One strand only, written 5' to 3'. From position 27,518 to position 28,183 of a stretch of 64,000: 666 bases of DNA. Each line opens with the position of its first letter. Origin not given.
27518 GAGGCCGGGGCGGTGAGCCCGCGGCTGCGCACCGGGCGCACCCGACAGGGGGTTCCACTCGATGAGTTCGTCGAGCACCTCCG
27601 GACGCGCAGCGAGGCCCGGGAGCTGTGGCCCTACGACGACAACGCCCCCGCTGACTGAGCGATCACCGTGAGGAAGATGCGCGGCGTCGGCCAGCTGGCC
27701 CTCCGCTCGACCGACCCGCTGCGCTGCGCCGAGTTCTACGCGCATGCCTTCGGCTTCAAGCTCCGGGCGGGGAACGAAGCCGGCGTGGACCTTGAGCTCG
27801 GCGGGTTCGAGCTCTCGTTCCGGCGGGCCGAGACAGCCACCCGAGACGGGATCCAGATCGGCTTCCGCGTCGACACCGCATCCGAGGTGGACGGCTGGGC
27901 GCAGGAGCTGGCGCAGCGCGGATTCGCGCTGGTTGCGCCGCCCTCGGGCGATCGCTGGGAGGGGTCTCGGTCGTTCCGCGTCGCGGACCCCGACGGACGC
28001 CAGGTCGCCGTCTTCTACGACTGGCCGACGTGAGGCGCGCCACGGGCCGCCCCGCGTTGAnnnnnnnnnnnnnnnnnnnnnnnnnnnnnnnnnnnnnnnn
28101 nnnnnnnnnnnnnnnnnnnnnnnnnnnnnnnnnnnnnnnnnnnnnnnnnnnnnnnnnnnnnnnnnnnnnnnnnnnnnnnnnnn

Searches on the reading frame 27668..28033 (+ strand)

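Call 3: search_protein_families(library=pfam, proteins=[window:27668-28033:+], max_evalue=0.01)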
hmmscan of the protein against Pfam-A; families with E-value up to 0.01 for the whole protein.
window:27668-28033:+ (121 aa): 2 families
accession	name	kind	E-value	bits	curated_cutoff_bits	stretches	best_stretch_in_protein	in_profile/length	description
PF00903.31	Glyoxalase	-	3.1e-12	47.4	20.6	1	7-113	2-119/121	Glyoxalase/Bleomycin resistance protein/Dioxygenase superfamily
PF18029.7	Glyoxalase_6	-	1.2e-07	32.8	23.6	1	10-115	2-105/106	Glyoxalase-like domain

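Call 4: search_protein_families(library=ncbifam, proteins=[window:27668-28033:+], max_evalue=0.01)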
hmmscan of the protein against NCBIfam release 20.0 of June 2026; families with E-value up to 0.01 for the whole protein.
window:27668-28033:+ (121 aa): 6 families
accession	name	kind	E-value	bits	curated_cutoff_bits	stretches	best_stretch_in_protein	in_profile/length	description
TIGR02295.1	HpaD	equivalog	3.3e-06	26.5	321.4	1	7-118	5-118/298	3,4-dihydroxyphenylacetate 2,3-dioxygenase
TIGR03211.1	catechol_2_3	equivalog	3.4e-06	26.5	320.2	1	7-118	5-118/303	catechol 2,3-dioxygenase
TIGR03213.1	23dbph12diox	equivalog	0.00085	18.8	366.45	0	5-36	141-172/287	biphenyl-2,3-diol 1,2-dioxygenase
NF000094.1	354827590_fosA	exception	0.0023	18.1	275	1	5-113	3-109/135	FosA family fosfomycin resistance glutathione transferase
NF000339.2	fos-Crono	exception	0.003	17.7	275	1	6-115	3-110/134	FosA family fosfomycin resistance glutathione transferase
NF000496.2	Fos_GSH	equivalog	0.0083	16.2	180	0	4-115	2-114/136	fosfomycin resistance glutathione transferase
